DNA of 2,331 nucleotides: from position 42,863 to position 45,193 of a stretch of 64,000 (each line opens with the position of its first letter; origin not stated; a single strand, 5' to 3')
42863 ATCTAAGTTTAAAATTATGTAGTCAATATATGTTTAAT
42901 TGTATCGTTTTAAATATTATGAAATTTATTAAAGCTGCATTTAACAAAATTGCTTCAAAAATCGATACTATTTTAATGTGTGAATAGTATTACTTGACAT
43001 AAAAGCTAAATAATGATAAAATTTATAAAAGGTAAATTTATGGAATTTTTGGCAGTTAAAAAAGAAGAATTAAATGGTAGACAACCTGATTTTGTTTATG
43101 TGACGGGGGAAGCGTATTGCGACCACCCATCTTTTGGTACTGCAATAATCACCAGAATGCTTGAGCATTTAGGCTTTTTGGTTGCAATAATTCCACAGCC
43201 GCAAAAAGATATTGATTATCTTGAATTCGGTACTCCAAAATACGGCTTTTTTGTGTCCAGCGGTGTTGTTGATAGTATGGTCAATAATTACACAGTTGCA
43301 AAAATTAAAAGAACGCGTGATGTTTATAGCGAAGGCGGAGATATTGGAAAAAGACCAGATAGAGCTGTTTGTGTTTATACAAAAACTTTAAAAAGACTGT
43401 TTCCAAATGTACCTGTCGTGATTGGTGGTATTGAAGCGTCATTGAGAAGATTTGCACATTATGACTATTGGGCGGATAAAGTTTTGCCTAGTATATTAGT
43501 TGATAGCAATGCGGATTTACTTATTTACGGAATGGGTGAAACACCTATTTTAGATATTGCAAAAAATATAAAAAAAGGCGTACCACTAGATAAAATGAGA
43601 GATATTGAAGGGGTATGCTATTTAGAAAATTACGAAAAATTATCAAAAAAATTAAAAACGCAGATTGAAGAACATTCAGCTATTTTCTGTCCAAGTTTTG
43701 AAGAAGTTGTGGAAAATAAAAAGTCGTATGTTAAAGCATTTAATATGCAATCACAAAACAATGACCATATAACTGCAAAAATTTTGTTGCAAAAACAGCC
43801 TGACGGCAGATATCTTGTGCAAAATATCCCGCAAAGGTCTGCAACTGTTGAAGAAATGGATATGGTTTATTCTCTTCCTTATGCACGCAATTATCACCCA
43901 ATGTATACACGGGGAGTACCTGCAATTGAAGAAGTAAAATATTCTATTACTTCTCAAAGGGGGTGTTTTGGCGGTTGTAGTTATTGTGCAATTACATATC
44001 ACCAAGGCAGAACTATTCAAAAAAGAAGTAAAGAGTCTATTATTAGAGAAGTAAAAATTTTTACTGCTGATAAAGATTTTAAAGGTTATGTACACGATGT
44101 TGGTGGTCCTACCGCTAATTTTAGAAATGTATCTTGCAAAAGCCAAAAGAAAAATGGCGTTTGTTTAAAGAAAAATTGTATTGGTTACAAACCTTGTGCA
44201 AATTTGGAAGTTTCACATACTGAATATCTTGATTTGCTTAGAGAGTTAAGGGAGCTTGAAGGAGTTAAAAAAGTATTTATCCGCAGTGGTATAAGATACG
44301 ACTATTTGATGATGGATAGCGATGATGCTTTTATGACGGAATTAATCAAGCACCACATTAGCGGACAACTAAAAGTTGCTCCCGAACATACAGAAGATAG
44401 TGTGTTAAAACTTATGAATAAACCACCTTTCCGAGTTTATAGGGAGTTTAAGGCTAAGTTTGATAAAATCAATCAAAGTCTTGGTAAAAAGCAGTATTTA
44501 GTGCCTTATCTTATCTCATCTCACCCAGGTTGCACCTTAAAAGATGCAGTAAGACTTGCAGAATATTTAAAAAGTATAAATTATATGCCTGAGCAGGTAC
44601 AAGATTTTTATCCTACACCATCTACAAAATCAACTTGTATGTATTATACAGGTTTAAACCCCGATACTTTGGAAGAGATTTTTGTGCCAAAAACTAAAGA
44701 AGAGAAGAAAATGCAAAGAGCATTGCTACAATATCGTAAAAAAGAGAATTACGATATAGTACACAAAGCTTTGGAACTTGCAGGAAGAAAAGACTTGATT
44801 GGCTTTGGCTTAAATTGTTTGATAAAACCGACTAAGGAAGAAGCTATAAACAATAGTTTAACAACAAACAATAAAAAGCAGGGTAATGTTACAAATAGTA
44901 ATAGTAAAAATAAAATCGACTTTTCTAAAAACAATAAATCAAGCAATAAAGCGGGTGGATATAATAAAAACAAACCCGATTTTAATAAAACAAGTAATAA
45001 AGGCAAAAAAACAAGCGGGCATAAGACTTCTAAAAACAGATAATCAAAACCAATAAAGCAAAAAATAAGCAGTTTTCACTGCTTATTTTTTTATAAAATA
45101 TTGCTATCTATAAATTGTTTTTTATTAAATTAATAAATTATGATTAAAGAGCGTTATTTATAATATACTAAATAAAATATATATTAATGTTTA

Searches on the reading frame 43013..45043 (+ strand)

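Call 69: search_protein_families(library=ncbifam, proteins=[window:43013-45043:+], max_evalue=0.001)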
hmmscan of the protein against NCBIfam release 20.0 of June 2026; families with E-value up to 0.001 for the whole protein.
window:43013-45043:+ (676 aa): 8 families
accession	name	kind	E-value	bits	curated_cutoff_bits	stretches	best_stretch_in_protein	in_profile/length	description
TIGR03904.1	SAM_YgiQ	equivalog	1.2e-240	799.8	462.35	1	12-573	1-558/558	YgiQ family radical SAM protein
TIGR04014.1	B12_SAM_MJ_0865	equivalog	1.5e-09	37.1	360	1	311-352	162-203/434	methyl-coenzyme M reductase glutamine C-methyltransferase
TIGR01579.1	MiaB-like-C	equivalog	4.2e-09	36.2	357.05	1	275-353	121-183/416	tRNA (N(6)-L-threonylcarbamoyladenosine(37)-C(2))-methylthiotransferase MtaB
TIGR00089.1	TIGR00089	subfamily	5.5e-09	35.3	251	1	281-351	115-181/429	MiaB/RimO family radical SAM methylthiotransferase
TIGR04072.2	rSAM_ladder_B12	equivalog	2.1e-05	23.4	360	1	310-355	181-226/443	lipid biosynthesis B12-binding/radical SAM protein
TIGR04013.1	B12_SAM_MJ_1487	hypoth_equivalog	3.6e-05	22.8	251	1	307-352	149-194/382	TIGR04013 family B12-binding domain/radical SAM domain-containing protein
TIGR03471.1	HpnJ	equivalog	0.00025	20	577.6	0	278-351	165-240/472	hopanoid biosynthesis associated radical SAM protein HpnJ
NF033712.0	B12_rSAM_KedN5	subfamily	0.00029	19.2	700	0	121-230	80-179/624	KedN5 family methylcobalamin-dependent radical SAM C-methyltransferase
